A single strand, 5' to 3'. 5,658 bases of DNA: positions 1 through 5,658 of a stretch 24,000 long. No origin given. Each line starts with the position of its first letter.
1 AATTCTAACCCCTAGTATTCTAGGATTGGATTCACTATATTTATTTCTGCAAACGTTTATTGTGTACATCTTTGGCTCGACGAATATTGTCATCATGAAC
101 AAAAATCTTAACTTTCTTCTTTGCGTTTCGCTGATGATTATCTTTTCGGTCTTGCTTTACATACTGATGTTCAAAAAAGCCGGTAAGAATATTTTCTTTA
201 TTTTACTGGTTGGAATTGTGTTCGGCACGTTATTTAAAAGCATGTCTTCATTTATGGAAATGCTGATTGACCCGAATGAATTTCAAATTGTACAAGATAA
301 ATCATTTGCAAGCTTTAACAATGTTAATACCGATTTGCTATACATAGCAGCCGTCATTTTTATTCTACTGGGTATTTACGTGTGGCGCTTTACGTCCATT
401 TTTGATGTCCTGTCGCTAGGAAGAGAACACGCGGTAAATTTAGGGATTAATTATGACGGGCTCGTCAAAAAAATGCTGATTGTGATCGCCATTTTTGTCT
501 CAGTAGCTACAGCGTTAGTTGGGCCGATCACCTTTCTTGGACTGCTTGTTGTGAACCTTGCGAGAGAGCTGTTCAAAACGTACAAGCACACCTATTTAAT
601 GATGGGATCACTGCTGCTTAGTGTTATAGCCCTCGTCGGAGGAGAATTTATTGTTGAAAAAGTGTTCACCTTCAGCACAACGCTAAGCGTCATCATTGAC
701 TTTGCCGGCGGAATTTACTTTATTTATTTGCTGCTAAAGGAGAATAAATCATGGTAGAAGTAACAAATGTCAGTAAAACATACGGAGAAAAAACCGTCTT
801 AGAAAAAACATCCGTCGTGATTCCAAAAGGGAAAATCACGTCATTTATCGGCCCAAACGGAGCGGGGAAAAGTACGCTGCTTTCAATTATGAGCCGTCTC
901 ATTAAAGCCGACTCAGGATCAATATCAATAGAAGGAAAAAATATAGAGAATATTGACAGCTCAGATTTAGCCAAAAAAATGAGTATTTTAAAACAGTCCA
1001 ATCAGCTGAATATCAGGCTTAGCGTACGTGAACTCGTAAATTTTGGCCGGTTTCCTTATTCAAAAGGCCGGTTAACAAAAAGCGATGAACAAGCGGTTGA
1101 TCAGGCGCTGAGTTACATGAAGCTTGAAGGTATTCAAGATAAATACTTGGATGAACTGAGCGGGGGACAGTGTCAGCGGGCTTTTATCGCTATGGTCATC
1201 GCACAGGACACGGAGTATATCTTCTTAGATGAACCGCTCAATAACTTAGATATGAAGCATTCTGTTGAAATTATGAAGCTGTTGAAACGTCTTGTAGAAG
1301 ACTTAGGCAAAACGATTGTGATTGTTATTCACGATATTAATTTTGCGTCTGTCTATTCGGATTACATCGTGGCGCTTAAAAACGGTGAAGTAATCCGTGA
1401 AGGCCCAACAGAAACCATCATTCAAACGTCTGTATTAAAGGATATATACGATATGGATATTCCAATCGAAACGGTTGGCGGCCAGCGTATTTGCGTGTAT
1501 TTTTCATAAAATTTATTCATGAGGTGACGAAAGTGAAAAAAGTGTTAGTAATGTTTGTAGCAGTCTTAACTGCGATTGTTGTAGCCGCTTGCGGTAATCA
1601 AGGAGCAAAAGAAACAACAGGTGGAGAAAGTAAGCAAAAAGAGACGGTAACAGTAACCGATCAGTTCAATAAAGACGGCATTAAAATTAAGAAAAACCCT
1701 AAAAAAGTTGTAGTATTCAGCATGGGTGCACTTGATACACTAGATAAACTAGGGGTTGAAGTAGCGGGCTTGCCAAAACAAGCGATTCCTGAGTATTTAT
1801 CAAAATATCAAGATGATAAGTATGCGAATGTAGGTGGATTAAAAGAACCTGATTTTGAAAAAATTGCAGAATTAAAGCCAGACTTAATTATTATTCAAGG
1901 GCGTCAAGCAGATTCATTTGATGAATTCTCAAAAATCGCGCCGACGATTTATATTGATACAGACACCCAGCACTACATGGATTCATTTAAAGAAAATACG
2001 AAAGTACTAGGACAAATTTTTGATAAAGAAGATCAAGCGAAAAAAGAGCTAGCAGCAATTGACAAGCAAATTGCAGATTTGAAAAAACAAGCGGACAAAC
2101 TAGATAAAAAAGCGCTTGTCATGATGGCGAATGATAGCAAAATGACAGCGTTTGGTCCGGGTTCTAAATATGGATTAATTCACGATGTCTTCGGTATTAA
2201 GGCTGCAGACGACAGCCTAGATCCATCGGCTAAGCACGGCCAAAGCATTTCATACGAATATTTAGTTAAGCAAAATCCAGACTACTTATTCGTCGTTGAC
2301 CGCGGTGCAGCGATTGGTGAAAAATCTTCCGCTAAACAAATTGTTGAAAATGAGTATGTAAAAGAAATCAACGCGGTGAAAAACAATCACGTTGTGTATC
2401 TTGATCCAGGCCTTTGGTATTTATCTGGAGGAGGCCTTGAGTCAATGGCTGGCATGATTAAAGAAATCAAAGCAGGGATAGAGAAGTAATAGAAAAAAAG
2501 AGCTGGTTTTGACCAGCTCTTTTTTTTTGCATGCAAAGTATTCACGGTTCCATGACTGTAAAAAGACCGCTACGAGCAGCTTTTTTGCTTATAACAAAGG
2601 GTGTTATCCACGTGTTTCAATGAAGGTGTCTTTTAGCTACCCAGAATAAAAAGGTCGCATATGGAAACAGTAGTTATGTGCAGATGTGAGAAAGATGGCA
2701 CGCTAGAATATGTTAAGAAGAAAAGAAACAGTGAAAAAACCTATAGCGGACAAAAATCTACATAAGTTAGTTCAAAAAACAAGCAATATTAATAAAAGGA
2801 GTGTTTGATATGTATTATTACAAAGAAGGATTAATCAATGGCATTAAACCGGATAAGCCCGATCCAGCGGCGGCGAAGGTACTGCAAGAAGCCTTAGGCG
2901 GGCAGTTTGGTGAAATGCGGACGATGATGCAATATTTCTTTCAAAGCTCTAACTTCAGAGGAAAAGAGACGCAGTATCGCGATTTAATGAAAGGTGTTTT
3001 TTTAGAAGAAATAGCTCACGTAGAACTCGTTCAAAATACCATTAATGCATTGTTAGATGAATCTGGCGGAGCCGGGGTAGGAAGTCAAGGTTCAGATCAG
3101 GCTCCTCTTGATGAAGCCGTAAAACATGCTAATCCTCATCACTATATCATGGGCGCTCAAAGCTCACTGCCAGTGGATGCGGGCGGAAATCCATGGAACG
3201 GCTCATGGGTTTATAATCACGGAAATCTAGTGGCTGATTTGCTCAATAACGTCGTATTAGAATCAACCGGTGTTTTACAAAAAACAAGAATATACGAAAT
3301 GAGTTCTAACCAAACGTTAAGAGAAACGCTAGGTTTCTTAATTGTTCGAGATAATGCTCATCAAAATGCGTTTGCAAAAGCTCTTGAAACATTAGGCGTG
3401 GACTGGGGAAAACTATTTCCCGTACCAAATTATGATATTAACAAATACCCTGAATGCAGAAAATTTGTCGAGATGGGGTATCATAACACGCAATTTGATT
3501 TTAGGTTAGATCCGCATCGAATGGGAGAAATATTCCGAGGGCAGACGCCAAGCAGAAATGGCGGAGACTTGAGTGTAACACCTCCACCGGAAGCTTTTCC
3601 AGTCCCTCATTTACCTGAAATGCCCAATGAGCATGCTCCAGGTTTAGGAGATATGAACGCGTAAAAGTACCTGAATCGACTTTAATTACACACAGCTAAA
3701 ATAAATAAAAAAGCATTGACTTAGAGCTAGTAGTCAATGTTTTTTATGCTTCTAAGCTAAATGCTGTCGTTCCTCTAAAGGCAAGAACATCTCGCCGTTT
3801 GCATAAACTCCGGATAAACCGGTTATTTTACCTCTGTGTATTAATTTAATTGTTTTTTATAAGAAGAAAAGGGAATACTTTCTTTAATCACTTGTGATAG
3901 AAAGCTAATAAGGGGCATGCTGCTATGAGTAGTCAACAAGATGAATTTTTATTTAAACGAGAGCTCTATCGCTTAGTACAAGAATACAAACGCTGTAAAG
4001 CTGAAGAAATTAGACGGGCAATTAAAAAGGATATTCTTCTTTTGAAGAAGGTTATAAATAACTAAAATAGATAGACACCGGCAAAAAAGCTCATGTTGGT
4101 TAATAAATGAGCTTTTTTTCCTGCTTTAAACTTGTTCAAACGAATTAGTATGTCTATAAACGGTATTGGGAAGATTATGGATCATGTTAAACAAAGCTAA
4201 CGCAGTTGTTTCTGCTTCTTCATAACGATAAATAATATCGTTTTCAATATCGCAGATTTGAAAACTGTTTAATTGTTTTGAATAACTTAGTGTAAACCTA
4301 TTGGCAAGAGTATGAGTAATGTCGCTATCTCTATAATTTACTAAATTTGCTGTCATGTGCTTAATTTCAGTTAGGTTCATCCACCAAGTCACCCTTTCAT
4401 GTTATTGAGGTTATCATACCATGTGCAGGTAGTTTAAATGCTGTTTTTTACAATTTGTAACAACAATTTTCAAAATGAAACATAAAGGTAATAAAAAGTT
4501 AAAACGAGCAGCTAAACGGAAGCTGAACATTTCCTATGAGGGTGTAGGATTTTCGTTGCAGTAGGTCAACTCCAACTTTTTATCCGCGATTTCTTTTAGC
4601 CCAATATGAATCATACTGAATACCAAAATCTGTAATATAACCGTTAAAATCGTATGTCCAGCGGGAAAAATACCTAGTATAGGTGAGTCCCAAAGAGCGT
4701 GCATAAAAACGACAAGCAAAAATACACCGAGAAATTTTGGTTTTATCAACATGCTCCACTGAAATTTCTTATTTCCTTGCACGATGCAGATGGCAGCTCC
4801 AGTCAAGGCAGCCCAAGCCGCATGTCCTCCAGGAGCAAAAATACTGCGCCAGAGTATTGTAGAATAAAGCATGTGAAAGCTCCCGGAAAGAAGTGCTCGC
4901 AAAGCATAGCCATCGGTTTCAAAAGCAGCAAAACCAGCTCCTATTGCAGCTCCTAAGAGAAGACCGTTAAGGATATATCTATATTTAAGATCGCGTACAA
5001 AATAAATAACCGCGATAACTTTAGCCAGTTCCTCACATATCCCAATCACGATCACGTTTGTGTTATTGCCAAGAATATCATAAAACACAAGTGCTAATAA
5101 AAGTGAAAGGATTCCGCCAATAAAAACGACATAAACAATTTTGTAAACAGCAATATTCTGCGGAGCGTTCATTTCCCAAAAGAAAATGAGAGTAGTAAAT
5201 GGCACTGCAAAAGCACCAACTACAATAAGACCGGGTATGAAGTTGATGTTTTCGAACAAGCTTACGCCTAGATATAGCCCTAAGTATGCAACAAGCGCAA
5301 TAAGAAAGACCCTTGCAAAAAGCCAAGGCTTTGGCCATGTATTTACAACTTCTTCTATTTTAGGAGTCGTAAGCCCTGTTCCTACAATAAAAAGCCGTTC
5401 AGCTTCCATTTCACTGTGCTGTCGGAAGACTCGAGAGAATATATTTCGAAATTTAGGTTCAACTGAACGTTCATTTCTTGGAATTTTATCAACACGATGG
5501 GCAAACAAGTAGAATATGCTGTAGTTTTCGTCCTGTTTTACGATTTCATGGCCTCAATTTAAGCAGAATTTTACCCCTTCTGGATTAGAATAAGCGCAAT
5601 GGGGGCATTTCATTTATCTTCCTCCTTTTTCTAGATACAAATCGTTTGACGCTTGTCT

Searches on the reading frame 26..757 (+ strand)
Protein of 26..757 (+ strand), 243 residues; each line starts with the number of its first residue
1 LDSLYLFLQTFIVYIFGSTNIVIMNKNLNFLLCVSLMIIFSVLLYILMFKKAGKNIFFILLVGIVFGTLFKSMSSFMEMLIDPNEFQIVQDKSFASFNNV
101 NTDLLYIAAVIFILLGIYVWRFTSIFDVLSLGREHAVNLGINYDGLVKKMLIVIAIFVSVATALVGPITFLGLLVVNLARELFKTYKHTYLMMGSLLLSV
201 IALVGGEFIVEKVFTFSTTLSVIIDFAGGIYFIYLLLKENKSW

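Call 24: search_protein_families(library=pfam, proteins=[window:26-757:+])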
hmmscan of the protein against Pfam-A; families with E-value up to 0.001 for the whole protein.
window:26-757:+ (243 aa): 1 family
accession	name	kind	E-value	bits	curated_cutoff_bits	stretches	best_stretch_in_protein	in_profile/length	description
PF01032.23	FecCD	-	4.5e-37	128.2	26.5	1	7-238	85-311/311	FecCD transport family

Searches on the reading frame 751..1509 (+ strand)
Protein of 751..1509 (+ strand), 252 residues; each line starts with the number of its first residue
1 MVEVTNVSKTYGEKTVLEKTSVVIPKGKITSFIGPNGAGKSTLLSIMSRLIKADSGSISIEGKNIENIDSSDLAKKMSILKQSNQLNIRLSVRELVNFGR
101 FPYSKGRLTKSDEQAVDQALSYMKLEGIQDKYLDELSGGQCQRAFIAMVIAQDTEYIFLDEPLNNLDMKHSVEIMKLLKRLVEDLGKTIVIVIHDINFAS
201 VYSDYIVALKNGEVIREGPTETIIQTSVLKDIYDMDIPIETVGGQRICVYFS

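Call 24: search_protein_families(library=pfam, proteins=[window:751-1509:+])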
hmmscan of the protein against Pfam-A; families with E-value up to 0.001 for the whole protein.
window:751-1509:+ (252 aa): 6 families
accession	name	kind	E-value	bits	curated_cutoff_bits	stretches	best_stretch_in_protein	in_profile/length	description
PF00005.33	ABC_tran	-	2.6e-31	109.5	25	1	18-164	2-137/137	ABC transporter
PF13304.12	AAA_21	-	2.3e-07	31.6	27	1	29-54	1-26/304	AAA domain, putative AbiEii toxin, Type IV TA system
PF02463.25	SMC_N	-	6.9e-07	29.3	40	1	18-199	15-203/220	RecF/RecN/SMC N terminal domain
PF13175.12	AAA_15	-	1.9e-06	28.2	32.1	1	18-110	15-92/374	AAA ATPase domain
PF13555.12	AAA_29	-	0.0002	21.5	27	1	23-51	18-46/61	P-loop containing region of AAA domain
PF13476.12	AAA_23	-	0.00039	21.5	27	1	27-91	19-78/201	AAA domain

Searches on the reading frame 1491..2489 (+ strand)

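Call 24: search_protein_families(library=pfam, proteins=[window:1491-2489:+])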
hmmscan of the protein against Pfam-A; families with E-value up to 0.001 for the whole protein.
window:1491-2489:+ (332 aa): 1 family
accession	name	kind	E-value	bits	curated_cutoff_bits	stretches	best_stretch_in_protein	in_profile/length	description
PF01497.23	Peripla_BP_2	-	7.9e-43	147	27.5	1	73-306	1-233/235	Periplasmic binding protein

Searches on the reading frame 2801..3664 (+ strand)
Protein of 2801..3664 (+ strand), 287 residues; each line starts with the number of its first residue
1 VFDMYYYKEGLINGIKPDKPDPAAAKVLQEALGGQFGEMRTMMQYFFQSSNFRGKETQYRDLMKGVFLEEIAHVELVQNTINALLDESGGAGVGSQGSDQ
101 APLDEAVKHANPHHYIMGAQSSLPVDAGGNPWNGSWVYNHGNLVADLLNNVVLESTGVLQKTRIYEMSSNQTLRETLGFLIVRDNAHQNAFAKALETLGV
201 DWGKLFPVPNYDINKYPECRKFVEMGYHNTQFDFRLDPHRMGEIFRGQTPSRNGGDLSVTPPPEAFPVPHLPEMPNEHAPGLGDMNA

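Call 24: search_protein_families(library=pfam, proteins=[window:2801-3664:+])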
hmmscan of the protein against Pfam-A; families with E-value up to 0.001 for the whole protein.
window:2801-3664:+ (287 aa): 1 family
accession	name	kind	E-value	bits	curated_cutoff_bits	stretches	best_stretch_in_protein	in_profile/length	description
PF05067.18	Mn_catalase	-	9e-65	218.9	27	1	4-280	1-264/284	Manganese containing catalase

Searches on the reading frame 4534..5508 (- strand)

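Call 24: search_protein_families(library=pfam, proteins=[window:4534-5508:-])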
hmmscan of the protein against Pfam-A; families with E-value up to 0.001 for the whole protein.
window:4534-5508:- (324 aa): 1 family
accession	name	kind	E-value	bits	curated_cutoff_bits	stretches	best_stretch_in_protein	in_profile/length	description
PF13367.11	PrsW-protease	-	2.3e-22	80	23.5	1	130-298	11-194/196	PrsW family intramembrane metalloprotease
